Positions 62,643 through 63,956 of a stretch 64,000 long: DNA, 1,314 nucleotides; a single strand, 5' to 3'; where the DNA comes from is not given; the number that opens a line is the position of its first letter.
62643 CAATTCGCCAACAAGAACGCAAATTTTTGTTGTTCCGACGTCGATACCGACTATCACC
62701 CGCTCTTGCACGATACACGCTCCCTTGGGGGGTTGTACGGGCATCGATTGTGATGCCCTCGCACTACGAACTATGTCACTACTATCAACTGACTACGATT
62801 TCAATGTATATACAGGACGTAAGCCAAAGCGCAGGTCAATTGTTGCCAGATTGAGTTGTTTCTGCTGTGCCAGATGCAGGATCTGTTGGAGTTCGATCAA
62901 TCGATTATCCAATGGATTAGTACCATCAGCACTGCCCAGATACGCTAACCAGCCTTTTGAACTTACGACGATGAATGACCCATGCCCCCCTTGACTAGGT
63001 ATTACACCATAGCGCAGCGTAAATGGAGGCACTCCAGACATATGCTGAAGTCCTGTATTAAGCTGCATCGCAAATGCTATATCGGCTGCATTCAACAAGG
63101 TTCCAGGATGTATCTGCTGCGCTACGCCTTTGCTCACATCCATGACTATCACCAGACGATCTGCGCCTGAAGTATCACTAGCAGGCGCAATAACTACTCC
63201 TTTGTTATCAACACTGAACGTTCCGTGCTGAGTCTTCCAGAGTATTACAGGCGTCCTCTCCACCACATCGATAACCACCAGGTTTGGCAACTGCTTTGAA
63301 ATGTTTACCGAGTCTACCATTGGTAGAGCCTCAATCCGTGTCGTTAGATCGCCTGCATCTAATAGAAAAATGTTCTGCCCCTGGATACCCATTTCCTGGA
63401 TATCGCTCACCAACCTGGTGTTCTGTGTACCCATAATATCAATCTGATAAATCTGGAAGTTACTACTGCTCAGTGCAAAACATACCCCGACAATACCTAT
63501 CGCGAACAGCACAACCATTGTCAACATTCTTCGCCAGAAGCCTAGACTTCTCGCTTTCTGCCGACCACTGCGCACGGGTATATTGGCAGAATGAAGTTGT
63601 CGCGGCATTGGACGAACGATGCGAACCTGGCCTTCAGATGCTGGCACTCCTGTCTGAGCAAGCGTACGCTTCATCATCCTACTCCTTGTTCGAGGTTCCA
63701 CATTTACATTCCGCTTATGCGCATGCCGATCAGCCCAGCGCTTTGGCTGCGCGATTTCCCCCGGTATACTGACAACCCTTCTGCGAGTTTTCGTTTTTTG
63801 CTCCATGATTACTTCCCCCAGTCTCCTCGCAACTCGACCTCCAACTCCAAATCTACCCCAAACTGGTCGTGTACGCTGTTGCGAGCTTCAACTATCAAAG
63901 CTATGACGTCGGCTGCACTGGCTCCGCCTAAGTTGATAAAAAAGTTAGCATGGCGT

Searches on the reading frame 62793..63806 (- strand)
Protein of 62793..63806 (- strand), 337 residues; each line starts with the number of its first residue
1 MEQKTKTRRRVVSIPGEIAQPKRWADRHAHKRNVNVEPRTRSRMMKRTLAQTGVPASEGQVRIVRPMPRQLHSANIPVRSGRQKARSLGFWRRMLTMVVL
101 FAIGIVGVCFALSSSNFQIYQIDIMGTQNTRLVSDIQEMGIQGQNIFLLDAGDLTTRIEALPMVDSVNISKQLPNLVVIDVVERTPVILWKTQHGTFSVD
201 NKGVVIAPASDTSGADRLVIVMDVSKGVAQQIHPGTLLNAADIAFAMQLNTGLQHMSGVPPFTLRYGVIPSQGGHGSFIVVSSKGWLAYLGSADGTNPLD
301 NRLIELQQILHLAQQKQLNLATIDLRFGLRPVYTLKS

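Call 38: search_protein_families(library=pfam, proteins=[window:62793-63806:-], max_evalue=0.001)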
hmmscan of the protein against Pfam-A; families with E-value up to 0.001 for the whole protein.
window:62793-63806:- (337 aa): 1 family
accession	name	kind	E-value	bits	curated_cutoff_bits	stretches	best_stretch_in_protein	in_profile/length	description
PF08478.15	POTRA_1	-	4.8e-10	40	23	1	118-184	2-69/69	POTRA domain, FtsQ-type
